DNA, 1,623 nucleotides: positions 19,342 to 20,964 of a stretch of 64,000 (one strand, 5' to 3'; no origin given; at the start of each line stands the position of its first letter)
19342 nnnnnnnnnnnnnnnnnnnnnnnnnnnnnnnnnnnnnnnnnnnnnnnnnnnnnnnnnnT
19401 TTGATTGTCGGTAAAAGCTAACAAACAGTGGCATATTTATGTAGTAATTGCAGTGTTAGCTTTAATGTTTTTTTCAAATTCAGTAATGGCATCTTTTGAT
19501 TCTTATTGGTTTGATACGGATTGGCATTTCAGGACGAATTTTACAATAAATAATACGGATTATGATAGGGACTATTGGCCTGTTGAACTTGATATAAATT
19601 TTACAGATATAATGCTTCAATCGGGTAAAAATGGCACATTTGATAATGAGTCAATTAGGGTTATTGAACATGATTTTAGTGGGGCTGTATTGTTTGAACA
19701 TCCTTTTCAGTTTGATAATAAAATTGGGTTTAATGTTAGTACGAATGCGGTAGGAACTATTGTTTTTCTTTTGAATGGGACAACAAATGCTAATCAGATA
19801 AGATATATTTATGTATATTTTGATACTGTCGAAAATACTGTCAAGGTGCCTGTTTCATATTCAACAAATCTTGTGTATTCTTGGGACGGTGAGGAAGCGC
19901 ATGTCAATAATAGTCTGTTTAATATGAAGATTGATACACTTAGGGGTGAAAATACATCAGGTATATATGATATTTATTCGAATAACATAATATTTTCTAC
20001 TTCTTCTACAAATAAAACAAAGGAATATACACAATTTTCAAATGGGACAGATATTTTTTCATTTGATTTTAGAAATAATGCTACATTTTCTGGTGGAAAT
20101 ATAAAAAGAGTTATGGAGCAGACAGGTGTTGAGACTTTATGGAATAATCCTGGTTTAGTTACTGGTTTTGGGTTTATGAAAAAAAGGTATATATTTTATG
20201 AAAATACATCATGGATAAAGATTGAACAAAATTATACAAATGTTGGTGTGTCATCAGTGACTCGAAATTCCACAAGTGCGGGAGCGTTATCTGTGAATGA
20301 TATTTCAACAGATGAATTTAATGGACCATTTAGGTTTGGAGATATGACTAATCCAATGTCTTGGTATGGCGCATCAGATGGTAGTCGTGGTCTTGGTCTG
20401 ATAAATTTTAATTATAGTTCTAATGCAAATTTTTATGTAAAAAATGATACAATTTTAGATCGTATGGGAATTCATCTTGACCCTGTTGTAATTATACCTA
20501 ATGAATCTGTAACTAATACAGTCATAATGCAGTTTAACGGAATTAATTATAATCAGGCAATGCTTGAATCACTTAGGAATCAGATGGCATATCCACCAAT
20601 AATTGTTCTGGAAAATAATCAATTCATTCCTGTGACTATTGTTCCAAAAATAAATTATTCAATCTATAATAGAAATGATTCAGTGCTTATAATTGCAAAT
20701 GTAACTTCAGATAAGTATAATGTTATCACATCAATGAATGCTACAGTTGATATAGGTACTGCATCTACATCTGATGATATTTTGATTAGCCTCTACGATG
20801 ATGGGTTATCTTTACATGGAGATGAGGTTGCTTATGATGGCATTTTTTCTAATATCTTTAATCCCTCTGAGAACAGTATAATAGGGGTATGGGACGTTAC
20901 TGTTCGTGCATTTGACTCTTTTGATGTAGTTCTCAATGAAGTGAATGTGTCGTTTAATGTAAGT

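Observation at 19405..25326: Second large anchored glycoprotein with TTG start, tandem Cys modules and a cytoplasmic coiled-coil tail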

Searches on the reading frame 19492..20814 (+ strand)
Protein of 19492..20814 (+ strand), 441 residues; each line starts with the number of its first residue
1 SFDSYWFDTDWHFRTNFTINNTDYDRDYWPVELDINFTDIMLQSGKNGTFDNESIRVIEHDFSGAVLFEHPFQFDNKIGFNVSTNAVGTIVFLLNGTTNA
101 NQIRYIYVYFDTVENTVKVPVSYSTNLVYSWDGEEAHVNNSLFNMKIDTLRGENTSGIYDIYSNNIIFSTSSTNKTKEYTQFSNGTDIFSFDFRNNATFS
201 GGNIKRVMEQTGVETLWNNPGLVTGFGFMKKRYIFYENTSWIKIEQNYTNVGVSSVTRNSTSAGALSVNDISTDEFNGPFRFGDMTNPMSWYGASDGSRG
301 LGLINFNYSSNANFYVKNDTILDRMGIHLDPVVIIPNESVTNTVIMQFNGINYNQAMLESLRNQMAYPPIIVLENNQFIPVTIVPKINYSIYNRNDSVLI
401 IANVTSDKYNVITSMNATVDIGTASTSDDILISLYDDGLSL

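Call 31: search_solved_structures(query=A1, max_evalue=1)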
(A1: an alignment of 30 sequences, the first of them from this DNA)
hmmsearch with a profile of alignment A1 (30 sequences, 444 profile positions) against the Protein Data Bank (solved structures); distinct sequences matched with E-value up to 1: 0.

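Call 39: predict_structure(alignment_id=A1)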
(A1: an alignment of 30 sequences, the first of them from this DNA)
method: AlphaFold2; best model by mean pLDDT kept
length: 441 residues; sequences in the alignment: 30
mean_pLDDT: 87.6   pTM: 0.84
mean pLDDT of the five models: 87.6, 86.4, 85.4, 85.4, 84.1
residues with pLDDT >= 90: 257; 70-90: 146; 50-70: 33; < 50: 5
segments of 3 or more residues with pLDDT < 50: none
pLDDT, mean of each block of 10 residues (from residue 1): 70 91 88 93 91 94 89 94 95 90 94 90 92 92 92 88 88 84 94 91 93 92 93 95 96 94 92 74 91 92 81 85 93 94 94 93 88 85 72 71 70 73 79 67 40
secondary structure, 60 per line:
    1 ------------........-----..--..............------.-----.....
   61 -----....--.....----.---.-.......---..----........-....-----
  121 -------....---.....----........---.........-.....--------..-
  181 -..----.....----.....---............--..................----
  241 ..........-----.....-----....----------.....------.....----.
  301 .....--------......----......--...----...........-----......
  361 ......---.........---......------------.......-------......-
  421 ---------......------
elements in order: E13-20 E30-36 H37-43 E56-60 E66-69 E72-76 E87-93 E103-110 E128-131 E135-139 E144-151 E155-163 E165-169 E188-192 E197-201 E205-216 E219-236 E241-250 E256-260 E266-269 E280-284 E291-295 E300-305 E314-319 E324-329 E332-334 E339-349 H355-366 E370-378 E382-387 E400-406 E414-419 E430-435

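Call 107: search_protein_families(library=pfam, alignment_id=A1, max_evalue=0.1)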
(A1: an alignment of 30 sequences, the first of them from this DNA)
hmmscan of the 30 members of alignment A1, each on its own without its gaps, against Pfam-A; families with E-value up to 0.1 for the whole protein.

A. member 1, seq(441 aa): 0 families

B. families by the number of members that match (of 30 scanned): 6 families
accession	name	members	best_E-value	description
PF22312.2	SgrA_ig-like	1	0.0078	SgrA, immunoglobulin-like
PF18933.6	PsbP_2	1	0.017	PsbP-like protein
PF24798.1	Ig-CFAP74_4th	1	0.018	CFAP74 forth Ig-like domain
PF16984.11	Grp7_allergen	1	0.054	Group 7 allergen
PF00894.24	Luteo_coat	1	0.094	Luteovirus coat protein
PF22831.2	CATSPERB_Ig-like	1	0.098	CATSPERB Ig-like domain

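Call 108: search_protein_representatives(alignment_id=A1)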
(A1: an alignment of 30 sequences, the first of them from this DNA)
Query: 30 sequences, 444 profile positions. Proteins with E-value up to 0.001 (for the whole library): 1166; up to 1e-10: 771; up to 1e-30: 212. The best 150 are listed.
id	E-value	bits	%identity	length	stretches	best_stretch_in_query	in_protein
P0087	3.6e-182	622.7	-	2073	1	2-443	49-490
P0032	4.3e-179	612.6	-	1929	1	3-443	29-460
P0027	5.9e-178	608.8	-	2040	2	2-444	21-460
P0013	6.1e-176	602.2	-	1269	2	2-444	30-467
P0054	1.1e-171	588.1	-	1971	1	5-444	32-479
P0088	7.0e-171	585.5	-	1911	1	3-444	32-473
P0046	1.6e-167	574.4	-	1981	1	2-444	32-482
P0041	3.3e-167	573.4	-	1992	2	2-443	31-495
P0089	1.4e-166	571.4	-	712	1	3-444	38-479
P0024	5.1e-165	566.2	-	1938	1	4-443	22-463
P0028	1.7e-163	561.2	-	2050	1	3-444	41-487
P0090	6.3e-163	559.3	-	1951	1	4-444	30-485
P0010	1.2e-162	558.4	-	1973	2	2-443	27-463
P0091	4.5e-162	556.5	-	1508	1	2-444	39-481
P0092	1.1e-159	548.6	-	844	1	3-444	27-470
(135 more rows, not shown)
